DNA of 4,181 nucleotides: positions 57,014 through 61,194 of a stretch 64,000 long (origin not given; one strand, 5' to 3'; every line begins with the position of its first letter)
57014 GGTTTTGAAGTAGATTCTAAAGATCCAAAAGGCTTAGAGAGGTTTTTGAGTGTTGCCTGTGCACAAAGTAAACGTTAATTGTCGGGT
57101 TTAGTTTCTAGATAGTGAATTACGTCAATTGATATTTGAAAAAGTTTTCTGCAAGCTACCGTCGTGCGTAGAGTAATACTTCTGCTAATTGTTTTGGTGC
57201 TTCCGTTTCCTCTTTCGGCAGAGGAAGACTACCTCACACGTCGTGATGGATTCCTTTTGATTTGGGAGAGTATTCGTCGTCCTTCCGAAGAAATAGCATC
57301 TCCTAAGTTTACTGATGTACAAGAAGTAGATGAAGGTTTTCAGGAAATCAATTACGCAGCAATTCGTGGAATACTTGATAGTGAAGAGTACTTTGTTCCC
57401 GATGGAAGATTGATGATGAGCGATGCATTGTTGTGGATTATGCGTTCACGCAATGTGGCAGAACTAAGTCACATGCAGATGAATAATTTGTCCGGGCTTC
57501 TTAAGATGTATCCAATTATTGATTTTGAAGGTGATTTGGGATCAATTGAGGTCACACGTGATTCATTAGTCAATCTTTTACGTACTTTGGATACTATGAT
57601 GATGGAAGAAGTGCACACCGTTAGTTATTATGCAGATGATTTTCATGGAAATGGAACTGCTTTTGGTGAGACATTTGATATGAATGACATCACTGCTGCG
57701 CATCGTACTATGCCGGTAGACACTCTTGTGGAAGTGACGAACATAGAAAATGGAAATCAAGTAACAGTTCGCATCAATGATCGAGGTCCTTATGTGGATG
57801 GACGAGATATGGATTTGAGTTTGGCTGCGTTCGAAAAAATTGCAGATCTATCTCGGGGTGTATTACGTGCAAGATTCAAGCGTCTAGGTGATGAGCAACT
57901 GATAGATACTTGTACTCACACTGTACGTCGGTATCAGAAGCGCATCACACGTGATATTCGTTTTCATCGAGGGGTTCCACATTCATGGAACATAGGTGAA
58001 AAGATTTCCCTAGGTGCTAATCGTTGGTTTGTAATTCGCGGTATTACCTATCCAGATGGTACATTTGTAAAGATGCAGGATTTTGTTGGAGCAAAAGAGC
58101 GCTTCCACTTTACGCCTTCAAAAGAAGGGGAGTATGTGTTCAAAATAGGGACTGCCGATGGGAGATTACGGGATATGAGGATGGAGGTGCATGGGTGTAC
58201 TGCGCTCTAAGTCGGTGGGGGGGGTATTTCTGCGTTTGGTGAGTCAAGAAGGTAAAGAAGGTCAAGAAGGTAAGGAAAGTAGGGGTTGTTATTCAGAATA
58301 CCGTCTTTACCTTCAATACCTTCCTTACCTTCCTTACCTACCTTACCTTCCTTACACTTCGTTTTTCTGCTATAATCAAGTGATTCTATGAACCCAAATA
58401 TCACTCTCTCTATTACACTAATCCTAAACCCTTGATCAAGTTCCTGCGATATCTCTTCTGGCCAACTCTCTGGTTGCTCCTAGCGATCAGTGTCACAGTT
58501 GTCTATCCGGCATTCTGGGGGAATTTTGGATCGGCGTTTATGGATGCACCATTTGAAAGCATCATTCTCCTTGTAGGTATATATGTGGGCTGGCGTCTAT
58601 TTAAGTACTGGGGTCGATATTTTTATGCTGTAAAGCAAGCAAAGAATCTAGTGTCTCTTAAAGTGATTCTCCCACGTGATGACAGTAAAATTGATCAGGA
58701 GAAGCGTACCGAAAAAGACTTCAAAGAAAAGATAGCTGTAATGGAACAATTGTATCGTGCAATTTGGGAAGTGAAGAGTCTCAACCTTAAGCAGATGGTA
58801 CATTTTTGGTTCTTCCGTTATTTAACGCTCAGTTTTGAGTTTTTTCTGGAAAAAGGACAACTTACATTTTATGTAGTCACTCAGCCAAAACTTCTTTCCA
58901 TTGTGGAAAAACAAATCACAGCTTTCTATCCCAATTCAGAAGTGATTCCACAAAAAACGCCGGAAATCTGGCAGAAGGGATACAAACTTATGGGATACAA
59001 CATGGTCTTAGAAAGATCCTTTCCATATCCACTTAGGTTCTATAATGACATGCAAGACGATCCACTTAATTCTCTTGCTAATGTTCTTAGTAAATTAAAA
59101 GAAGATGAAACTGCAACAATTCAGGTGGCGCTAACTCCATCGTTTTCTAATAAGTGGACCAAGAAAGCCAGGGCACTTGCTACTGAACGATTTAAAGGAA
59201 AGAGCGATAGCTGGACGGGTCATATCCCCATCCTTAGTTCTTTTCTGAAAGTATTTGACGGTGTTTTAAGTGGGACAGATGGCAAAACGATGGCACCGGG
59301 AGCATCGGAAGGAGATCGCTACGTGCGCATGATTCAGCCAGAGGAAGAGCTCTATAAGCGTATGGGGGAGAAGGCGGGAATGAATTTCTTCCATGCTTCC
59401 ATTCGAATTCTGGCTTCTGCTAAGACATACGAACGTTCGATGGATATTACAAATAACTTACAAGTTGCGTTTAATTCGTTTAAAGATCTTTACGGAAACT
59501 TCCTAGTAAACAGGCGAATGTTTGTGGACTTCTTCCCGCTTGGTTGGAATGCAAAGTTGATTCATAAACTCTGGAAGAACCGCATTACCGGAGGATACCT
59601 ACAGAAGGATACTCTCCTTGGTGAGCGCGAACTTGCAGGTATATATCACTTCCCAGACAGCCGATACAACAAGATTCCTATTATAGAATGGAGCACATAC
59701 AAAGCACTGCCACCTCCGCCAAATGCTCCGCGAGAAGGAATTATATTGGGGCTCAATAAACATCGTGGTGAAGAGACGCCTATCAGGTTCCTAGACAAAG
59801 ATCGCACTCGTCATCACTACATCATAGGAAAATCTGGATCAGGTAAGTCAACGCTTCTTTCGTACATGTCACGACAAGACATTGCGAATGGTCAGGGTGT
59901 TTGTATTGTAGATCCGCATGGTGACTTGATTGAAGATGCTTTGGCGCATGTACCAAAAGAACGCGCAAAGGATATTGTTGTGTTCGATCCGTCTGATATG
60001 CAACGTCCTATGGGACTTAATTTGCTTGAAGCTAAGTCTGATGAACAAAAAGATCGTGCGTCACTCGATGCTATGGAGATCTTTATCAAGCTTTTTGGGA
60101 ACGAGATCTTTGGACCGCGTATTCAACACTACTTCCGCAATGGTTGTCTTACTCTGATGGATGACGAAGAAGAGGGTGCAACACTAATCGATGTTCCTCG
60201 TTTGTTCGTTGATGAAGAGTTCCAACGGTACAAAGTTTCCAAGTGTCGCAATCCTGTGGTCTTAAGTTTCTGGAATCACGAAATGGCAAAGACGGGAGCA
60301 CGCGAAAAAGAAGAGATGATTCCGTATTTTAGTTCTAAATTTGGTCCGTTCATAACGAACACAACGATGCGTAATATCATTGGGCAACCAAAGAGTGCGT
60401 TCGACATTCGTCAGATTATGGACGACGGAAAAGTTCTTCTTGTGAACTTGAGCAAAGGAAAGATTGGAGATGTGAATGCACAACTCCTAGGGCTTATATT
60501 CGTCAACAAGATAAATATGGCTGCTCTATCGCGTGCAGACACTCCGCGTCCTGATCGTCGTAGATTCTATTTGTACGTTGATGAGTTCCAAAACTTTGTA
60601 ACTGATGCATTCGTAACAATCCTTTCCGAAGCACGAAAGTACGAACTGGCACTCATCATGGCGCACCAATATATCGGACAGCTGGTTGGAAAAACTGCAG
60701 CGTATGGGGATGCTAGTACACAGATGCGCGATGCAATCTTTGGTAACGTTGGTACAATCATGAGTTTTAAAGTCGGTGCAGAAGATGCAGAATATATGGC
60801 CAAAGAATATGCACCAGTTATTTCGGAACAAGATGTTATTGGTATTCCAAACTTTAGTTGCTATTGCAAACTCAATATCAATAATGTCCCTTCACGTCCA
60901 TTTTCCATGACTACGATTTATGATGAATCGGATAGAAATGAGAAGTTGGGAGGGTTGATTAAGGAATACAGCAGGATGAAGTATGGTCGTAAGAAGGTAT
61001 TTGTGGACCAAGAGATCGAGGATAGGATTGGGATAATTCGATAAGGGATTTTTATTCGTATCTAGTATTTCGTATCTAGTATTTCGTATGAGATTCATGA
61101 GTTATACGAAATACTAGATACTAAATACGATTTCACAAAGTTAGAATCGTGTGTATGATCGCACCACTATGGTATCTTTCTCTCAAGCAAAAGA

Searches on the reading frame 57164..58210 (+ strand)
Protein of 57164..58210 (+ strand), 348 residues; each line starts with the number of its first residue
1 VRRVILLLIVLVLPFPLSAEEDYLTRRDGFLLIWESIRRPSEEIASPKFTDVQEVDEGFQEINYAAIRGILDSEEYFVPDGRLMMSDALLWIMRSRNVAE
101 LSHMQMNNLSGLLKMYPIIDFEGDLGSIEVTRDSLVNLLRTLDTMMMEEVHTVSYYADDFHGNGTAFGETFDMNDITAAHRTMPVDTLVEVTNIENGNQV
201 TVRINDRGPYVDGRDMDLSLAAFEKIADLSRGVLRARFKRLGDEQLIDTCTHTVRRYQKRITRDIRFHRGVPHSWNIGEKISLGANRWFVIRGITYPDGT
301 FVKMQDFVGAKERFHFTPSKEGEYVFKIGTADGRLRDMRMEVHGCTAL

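Call 60: search_protein_families(library=pfam, proteins=[window:57164-58210:+], max_evalue=0.01)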
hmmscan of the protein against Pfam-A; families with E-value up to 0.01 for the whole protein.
window:57164-58210:+ (348 aa): 1 family
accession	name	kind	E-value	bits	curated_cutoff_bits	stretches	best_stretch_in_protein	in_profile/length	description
PF03330.24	DPBB_1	-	2e-21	76.5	28.8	1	154-235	7-80/83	Lytic transglycolase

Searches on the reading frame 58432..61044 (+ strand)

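Call 60: search_protein_families(library=pfam, proteins=[window:58432-61044:+], max_evalue=0.01)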
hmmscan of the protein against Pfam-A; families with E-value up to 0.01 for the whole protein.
window:58432-61044:+ (870 aa): 8 families
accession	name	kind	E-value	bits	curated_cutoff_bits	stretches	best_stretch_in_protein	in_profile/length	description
PF02534.20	T4SS-DNA_transf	-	1e-11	44.8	20.1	1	459-792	44-381/468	Type IV secretory system Conjugative DNA transfer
PF10412.15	TrwB_AAD_bind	-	8.1e-11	41.9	20.5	1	456-803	12-329/387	Type IV secretion-system coupling protein DNA-binding domain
PF01935.23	DUF87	-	2.5e-08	34.7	23.2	1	455-526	19-84/220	Helicase HerA, central domain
PF12696.13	TraG-D_C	-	1.8e-06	28.4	22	1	712-791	2-77/126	TraM recognition site of TraD and TraG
PF25199.1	nSTAND_NTPase5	-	0.0011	19.3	34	0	454-524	36-108/145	Novel STAND NTPase 5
PF00005.33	ABC_tran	-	0.0013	19.8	25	1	460-484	12-36/137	ABC transporter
PF13555.12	AAA_29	-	0.0026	17.9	27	1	460-476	23-39/61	P-loop containing region of AAA domain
PF24389.1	ORC-CDC6-like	-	0.0028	16.9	27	0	457-485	30-58/571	ORC-CDC6-like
